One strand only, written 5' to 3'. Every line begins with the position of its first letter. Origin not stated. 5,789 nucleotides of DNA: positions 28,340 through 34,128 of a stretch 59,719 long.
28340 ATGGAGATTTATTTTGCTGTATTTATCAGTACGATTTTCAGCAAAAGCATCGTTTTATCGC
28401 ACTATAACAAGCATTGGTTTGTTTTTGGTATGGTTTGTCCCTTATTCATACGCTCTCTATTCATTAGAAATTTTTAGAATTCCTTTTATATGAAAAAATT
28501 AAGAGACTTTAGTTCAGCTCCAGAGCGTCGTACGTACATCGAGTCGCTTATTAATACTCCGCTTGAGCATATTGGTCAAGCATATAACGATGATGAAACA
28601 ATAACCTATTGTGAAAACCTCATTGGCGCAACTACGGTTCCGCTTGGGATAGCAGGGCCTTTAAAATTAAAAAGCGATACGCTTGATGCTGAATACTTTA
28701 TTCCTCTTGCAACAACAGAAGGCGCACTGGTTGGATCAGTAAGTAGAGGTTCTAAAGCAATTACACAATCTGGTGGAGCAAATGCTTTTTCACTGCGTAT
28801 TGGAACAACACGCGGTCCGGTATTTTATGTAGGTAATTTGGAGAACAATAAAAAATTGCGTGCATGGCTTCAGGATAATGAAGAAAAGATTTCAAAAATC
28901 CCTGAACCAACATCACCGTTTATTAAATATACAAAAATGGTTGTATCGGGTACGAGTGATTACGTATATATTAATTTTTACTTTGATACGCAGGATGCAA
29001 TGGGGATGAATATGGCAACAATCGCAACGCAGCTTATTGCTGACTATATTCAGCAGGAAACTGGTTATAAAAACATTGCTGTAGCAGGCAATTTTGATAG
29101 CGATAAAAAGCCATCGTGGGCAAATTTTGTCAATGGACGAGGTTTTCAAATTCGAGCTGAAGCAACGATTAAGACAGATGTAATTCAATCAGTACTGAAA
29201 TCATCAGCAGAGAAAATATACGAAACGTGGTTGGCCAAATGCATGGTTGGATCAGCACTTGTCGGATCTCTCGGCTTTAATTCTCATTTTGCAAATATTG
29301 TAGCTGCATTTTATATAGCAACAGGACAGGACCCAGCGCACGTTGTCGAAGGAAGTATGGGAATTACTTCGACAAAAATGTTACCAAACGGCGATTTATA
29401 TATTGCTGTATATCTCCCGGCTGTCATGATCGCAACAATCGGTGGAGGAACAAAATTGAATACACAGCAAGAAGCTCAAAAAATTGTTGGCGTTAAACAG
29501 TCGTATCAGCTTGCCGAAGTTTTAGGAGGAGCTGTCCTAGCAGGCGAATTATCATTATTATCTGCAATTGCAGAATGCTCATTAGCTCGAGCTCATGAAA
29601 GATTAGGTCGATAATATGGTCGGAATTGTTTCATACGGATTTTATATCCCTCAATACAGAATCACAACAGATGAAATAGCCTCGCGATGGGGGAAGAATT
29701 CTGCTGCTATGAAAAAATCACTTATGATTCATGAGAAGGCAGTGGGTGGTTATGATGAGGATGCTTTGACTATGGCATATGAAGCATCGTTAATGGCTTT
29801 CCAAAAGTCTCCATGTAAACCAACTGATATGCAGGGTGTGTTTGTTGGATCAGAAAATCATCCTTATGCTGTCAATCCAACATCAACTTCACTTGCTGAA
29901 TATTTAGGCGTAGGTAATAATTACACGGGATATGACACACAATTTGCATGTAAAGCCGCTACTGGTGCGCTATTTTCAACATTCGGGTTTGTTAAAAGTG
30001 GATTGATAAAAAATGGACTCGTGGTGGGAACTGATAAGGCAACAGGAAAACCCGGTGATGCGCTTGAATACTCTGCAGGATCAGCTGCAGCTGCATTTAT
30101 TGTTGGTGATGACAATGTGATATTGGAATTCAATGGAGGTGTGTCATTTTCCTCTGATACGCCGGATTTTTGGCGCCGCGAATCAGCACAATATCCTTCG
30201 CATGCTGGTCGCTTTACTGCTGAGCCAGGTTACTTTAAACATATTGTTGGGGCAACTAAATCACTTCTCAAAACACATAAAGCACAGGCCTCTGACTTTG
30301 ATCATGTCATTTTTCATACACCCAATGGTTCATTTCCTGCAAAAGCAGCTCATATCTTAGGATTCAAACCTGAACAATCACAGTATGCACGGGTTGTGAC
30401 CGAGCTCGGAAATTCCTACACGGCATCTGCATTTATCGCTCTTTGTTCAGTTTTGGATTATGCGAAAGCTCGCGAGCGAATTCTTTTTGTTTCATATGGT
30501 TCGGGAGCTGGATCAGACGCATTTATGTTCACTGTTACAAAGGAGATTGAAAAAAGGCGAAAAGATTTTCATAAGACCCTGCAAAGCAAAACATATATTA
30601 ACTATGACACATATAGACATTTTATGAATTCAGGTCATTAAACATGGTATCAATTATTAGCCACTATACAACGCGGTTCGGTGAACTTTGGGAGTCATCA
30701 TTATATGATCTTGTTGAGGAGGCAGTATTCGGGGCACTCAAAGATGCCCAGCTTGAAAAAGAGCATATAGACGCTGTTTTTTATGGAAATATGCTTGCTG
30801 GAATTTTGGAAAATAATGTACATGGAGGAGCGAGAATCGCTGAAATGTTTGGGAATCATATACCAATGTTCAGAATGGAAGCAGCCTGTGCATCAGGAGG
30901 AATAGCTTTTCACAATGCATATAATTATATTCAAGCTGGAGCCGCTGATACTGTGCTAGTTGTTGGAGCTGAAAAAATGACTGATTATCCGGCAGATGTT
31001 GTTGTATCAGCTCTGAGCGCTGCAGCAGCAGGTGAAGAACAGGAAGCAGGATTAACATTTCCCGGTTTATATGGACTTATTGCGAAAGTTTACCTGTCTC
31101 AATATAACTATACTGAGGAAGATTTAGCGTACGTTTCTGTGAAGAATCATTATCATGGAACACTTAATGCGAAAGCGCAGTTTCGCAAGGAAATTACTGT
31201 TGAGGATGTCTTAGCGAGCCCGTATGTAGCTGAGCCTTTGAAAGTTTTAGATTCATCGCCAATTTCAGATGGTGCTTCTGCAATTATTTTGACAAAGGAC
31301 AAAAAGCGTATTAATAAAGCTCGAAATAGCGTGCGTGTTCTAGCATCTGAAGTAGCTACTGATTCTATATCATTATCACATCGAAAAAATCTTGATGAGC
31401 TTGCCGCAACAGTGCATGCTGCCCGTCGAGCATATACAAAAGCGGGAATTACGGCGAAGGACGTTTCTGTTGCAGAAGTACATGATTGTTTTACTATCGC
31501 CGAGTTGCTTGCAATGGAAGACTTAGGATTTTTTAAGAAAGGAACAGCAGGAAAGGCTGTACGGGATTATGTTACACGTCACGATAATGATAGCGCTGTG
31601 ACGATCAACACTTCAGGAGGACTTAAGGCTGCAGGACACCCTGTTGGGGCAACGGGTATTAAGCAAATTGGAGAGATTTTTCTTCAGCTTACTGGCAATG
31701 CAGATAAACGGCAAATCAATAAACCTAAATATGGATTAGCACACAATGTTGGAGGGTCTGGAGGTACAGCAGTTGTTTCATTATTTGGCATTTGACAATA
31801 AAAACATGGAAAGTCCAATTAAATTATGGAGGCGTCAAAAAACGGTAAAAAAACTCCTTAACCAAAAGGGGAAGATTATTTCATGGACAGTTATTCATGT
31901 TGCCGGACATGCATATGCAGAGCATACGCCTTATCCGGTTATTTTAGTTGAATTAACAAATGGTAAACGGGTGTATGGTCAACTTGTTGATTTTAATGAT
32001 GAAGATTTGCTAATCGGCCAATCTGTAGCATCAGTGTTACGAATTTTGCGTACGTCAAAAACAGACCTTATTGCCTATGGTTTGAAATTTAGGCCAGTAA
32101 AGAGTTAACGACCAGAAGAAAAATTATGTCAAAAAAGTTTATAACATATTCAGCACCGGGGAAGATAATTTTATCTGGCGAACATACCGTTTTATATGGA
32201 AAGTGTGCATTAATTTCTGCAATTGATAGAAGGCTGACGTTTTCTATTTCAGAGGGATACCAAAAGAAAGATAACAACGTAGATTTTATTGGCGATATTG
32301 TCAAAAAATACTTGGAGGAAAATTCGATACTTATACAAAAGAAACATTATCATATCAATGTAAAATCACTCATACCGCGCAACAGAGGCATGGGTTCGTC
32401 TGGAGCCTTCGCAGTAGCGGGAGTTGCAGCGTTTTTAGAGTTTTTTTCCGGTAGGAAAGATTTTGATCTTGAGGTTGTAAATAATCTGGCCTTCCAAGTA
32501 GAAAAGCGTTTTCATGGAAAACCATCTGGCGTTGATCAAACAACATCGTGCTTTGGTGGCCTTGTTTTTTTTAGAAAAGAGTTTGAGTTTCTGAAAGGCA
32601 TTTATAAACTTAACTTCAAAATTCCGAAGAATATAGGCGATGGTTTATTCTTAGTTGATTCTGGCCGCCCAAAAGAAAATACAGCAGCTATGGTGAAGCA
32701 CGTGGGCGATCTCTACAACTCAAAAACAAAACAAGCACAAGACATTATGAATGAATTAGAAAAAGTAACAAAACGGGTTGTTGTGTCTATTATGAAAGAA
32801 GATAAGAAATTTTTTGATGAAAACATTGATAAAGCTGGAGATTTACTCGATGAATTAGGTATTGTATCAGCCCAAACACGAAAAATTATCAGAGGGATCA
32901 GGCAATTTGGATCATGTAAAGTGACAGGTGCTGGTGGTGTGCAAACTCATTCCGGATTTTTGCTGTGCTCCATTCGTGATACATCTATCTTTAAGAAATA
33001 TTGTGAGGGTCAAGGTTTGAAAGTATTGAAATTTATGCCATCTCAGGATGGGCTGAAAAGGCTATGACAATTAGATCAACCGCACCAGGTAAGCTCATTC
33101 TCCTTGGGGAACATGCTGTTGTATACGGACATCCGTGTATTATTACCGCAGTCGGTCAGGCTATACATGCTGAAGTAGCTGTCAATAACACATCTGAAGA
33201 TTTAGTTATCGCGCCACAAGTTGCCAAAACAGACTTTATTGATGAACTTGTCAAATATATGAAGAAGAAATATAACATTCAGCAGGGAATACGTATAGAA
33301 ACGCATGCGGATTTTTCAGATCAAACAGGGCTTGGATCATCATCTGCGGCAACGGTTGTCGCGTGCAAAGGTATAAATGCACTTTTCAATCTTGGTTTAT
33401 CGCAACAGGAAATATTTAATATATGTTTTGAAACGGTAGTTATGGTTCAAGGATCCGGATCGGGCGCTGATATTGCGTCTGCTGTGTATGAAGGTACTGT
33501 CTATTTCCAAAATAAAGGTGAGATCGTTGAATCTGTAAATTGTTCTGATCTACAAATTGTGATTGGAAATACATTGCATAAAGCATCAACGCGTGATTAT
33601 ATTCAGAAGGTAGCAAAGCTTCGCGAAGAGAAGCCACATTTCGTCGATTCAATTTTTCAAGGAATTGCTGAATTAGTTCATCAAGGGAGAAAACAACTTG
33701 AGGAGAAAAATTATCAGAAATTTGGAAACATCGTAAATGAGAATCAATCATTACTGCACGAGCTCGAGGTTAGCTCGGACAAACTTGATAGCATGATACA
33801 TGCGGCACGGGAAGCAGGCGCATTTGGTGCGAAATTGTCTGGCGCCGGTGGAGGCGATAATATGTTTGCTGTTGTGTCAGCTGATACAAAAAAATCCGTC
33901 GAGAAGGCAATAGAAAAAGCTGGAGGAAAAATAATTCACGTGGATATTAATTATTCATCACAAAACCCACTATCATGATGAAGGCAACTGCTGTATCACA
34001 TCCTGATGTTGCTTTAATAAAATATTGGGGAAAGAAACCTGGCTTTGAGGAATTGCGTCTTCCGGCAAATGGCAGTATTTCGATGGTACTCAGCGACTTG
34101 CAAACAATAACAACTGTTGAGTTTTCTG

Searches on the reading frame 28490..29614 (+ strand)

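Call 65: search_protein_families(library=pfam, proteins=[window:28490-29614:+], max_evalue=0.001)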
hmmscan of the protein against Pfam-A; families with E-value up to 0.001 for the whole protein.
window:28490-29614:+ (374 aa): 1 family
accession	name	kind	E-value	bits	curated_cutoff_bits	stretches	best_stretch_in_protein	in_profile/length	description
PF00368.23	HMG-CoA_red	-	1.5e-109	366.9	27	1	11-374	3-368/368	Hydroxymethylglutaryl-coenzyme A reductase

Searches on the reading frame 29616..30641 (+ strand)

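Call 65: search_protein_families(library=pfam, proteins=[window:29616-30641:+], max_evalue=0.001)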
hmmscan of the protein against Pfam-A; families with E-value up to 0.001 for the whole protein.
window:29616-30641:+ (341 aa): 3 families
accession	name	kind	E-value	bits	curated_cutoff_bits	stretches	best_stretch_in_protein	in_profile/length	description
PF08540.16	HMG_CoA_synt_C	-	2.6e-09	37.5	25.1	1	253-337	143-238/280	Hydroxymethylglutaryl-coenzyme A synthase C terminal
PF08541.16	ACP_syn_III_C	-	5.6e-09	36.5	26.6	1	219-300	2-83/90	3-Oxoacyl-[acyl-carrier-protein (ACP)] synthase III C terminal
PF08545.16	ACP_syn_III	-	9.3e-05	22.7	24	1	106-166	1-64/80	3-Oxoacyl-[acyl-carrier-protein (ACP)] synthase III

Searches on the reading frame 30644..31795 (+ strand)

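Call 65: search_protein_families(library=pfam, proteins=[window:30644-31795:+], max_evalue=0.001)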
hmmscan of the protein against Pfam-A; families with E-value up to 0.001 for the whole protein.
window:30644-31795:+ (383 aa): 6 families
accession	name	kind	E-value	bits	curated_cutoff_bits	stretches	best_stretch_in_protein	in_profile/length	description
PF22691.2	Thiolase_C_1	-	3.2e-38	131.1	28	1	238-382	3-143/144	Thiolase C-terminal domain-like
PF00108.29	Thiolase_N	-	1.6e-33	116.6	26.4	1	2-218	1-258/260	Thiolase, N-terminal domain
PF02803.24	Thiolase_C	-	3.2e-10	40.1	27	1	255-354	23-102/123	Thiolase, C-terminal domain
PF08545.16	ACP_syn_III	-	7.4e-09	35.8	24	1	78-115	3-40/80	3-Oxoacyl-[acyl-carrier-protein (ACP)] synthase III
PF00109.32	ketoacyl-synt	-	2.5e-08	34.3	20.8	1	61-124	153-216/252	Beta-ketoacyl synthase, N-terminal domain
PF07451.17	SpoVAD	-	7.3e-05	22.1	22.1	1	14-108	45-132/329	Stage V sporulation protein AD (SpoVAD)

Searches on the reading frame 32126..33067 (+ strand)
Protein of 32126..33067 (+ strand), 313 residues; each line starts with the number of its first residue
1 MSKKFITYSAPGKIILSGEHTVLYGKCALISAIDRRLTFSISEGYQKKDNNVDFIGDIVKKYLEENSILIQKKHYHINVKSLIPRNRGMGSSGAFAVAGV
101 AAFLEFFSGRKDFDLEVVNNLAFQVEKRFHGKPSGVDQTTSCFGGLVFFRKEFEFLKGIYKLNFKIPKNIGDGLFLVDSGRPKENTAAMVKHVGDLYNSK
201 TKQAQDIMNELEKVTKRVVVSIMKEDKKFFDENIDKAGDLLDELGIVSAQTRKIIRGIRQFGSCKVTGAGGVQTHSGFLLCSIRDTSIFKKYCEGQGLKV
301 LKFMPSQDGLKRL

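Call 65: search_protein_families(library=pfam, proteins=[window:32126-33067:+], max_evalue=0.001)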
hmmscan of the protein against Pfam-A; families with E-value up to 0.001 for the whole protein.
window:32126-33067:+ (313 aa): 2 families
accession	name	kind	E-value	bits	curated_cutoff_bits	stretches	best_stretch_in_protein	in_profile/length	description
PF00288.32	GHMP_kinases_N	-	8.8e-16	58.3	22.3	1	59-145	7-87/87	GHMP kinases N terminal domain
PF10509.15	GalKase_gal_bdg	-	0.0006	19.8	23.1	0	6-42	12-48/49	Galactokinase galactose-binding signature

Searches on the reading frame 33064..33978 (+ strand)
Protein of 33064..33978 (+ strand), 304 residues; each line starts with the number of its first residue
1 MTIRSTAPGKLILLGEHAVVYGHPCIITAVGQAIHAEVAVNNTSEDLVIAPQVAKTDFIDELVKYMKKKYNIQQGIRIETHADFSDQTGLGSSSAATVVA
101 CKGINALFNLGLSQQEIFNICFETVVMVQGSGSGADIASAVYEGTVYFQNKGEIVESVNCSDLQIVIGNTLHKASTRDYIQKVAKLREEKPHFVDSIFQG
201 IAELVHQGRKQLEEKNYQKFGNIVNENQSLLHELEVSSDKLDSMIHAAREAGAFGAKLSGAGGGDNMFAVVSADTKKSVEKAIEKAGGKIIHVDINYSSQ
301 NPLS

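Call 65: search_protein_families(library=pfam, proteins=[window:33064-33978:+], max_evalue=0.001)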
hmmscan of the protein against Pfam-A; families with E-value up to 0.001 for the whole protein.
window:33064-33978:+ (304 aa): 3 families
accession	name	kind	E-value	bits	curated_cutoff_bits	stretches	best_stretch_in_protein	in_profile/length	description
PF00288.32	GHMP_kinases_N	-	9.1e-16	58.3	22.3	1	59-144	3-87/87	GHMP kinases N terminal domain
PF08544.19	GHMP_kinases_C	-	1.2e-13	51.7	21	1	210-286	3-82/85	GHMP kinases C terminal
PF22700.2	MVD-like_N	-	2.7e-05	24.3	27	1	52-134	55-135/157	Diphosphomevalonate decarboxylase-like N-terminal domain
